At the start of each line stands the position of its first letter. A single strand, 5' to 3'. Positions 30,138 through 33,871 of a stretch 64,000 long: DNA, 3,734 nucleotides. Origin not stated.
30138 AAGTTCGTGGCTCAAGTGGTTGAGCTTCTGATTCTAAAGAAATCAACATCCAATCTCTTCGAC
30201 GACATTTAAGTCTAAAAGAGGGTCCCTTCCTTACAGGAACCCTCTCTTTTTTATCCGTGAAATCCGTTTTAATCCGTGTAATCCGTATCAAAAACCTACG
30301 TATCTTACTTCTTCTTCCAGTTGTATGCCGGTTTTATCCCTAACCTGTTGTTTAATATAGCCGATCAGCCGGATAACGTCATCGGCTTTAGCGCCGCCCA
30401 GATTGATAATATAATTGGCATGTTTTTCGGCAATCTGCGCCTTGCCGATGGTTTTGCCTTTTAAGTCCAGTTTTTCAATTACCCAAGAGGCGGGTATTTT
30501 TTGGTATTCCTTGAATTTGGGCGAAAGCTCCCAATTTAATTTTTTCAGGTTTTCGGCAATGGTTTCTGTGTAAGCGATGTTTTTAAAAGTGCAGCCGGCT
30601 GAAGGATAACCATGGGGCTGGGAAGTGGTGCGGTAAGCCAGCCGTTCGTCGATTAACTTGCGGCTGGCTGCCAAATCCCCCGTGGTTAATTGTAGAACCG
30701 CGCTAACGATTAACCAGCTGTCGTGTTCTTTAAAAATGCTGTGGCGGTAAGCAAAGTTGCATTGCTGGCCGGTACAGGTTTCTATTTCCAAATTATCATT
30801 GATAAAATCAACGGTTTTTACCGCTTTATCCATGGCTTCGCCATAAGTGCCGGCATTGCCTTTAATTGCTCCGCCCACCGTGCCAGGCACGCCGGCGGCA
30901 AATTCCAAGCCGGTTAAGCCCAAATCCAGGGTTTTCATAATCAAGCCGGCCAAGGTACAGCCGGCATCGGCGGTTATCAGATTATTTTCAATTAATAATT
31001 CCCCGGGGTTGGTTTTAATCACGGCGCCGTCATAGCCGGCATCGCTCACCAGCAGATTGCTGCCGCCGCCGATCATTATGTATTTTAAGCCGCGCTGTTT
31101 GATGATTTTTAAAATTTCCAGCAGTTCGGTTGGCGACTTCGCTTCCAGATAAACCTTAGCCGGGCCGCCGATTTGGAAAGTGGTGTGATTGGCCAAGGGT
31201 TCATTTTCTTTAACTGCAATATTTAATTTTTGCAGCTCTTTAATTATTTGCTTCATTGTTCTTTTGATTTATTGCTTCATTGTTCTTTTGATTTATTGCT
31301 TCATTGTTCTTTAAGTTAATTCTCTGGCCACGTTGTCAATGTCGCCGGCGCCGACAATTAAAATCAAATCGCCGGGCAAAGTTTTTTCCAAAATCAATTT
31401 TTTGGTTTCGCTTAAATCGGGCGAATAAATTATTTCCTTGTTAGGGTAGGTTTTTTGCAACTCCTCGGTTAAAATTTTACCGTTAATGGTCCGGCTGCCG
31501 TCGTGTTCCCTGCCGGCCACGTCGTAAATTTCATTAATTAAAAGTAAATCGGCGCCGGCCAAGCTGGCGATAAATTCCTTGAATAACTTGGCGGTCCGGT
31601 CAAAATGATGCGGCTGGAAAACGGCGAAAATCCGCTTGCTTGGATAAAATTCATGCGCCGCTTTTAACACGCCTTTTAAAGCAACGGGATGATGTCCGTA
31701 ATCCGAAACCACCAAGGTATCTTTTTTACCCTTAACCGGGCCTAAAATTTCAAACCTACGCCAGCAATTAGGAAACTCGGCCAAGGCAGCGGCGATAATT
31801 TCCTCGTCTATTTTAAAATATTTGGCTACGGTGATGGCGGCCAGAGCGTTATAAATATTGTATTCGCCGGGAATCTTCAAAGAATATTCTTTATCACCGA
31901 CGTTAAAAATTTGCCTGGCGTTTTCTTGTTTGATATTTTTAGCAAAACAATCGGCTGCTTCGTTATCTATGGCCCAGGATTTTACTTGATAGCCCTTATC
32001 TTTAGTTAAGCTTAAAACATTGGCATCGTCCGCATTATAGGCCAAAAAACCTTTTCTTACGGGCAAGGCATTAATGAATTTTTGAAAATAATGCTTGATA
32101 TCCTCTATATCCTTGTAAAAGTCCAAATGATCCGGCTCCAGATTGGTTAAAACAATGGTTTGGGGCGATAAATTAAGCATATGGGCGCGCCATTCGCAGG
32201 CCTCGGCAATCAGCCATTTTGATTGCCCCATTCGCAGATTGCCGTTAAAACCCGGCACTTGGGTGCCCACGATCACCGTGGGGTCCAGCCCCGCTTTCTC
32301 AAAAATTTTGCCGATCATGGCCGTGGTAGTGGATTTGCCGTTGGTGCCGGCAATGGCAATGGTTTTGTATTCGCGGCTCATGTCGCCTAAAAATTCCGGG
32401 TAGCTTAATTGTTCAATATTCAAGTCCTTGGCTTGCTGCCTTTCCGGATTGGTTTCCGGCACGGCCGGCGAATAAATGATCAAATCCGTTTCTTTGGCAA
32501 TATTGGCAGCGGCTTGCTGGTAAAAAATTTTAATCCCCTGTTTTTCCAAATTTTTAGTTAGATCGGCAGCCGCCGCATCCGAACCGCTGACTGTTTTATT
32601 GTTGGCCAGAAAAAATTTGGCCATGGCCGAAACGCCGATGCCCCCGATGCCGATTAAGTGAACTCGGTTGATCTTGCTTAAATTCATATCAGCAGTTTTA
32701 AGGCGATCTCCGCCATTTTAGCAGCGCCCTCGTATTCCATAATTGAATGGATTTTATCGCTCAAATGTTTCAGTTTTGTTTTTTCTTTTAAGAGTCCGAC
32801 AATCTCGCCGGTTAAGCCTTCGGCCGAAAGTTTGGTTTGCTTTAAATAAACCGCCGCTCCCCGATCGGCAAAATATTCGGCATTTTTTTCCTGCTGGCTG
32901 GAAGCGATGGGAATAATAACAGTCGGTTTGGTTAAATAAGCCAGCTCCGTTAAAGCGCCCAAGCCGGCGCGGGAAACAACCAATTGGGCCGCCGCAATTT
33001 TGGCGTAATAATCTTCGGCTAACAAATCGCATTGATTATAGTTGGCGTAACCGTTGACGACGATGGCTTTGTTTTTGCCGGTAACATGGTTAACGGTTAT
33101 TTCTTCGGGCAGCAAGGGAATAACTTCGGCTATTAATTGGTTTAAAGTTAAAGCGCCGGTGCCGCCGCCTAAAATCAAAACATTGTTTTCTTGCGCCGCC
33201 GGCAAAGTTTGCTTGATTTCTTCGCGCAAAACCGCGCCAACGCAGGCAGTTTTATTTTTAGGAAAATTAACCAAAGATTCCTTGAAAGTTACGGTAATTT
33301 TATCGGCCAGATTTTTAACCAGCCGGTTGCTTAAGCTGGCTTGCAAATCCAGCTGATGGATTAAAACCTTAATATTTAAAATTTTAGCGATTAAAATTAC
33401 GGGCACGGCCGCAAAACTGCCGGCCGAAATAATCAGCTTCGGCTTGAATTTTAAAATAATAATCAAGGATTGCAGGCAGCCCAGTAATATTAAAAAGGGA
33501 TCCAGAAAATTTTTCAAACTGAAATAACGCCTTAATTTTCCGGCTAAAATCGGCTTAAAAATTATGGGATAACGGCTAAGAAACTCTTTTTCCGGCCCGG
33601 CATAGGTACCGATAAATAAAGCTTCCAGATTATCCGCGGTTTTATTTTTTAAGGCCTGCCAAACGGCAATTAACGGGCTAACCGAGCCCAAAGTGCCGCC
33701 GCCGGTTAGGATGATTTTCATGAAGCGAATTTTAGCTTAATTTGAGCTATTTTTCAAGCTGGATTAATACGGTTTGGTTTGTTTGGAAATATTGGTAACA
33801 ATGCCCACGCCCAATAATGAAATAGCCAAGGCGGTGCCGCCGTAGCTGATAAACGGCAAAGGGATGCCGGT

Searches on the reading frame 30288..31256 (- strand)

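Call 9: search_protein_families(library=pfam, proteins=[window:30288-31256:-], max_evalue=0.01)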
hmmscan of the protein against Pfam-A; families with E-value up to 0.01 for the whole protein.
window:30288-31256:- (322 aa): 2 families
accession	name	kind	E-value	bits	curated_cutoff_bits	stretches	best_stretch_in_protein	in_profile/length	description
PF02873.21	MurB_C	-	7.8e-29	100.2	27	1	200-320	4-99/99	UDP-N-acetylenolpyruvoylglucosamine reductase, C-terminal domain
PF01565.28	FAD_binding_4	-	5.3e-17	62.3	26.4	1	34-160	2-137/139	FAD binding domain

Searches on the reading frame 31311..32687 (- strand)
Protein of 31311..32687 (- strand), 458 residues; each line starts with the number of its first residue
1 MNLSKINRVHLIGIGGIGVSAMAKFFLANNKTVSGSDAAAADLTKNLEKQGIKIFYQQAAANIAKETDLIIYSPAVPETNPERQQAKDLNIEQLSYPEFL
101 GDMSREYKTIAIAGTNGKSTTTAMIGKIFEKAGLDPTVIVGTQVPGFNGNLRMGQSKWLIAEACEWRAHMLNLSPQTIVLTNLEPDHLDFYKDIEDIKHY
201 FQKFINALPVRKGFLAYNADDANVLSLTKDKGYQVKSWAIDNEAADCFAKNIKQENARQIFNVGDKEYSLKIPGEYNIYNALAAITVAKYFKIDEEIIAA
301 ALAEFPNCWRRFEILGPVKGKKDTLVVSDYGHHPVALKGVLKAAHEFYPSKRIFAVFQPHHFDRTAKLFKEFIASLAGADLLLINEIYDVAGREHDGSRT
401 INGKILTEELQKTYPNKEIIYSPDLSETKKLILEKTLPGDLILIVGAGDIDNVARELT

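Call 9: search_protein_families(library=pfam, proteins=[window:31311-32687:-], max_evalue=0.01)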
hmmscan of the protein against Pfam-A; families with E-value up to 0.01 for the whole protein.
window:31311-32687:- (458 aa): 4 families
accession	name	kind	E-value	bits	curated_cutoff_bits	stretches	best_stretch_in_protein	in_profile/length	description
PF08245.18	Mur_ligase_M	-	1.7e-28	100.4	24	1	112-288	1-200/200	Mur ligase middle domain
PF01225.30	Mur_ligase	-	2.9e-23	82.5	21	1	9-107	2-94/95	Mur ligase family, catalytic domain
PF02875.26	Mur_ligase_C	-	6.8e-17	62.9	28.4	1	310-448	1-127/127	Mur ligase, glutamate ligase domain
PF21799.2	MurD-like_N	-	5e-05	23.9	27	1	9-92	3-85/88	Mur ligase MurD-like, N-terminal domain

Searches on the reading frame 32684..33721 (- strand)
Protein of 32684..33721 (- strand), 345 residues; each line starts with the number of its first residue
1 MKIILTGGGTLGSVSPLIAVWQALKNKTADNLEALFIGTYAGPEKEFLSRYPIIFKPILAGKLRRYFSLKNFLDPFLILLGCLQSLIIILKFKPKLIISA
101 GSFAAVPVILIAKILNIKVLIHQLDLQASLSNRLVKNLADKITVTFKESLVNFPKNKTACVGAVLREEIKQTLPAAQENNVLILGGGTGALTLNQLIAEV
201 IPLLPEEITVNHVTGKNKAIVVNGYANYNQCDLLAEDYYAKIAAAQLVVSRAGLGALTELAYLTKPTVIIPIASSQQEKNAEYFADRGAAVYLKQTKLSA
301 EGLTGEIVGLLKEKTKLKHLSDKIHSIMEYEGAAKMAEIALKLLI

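Call 9: search_protein_families(library=pfam, proteins=[window:32684-33721:-], max_evalue=0.01)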
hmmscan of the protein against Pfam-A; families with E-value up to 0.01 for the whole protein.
window:32684-33721:- (345 aa): 3 families
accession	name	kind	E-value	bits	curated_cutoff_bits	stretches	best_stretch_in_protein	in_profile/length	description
PF04101.22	Glyco_tran_28_C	-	9.7e-25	88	22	1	181-324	2-154/166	Glycosyltransferase family 28 C-terminal domain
PF03033.26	Glyco_transf_28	-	6.4e-21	75.3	26.2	1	3-142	1-137/139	Glycosyltransferase family 28 N-terminal domain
PF13528.12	Glyco_trans_1_3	-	1.8e-08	34.3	25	1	120-302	130-313/322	Glycosyl transferase family 1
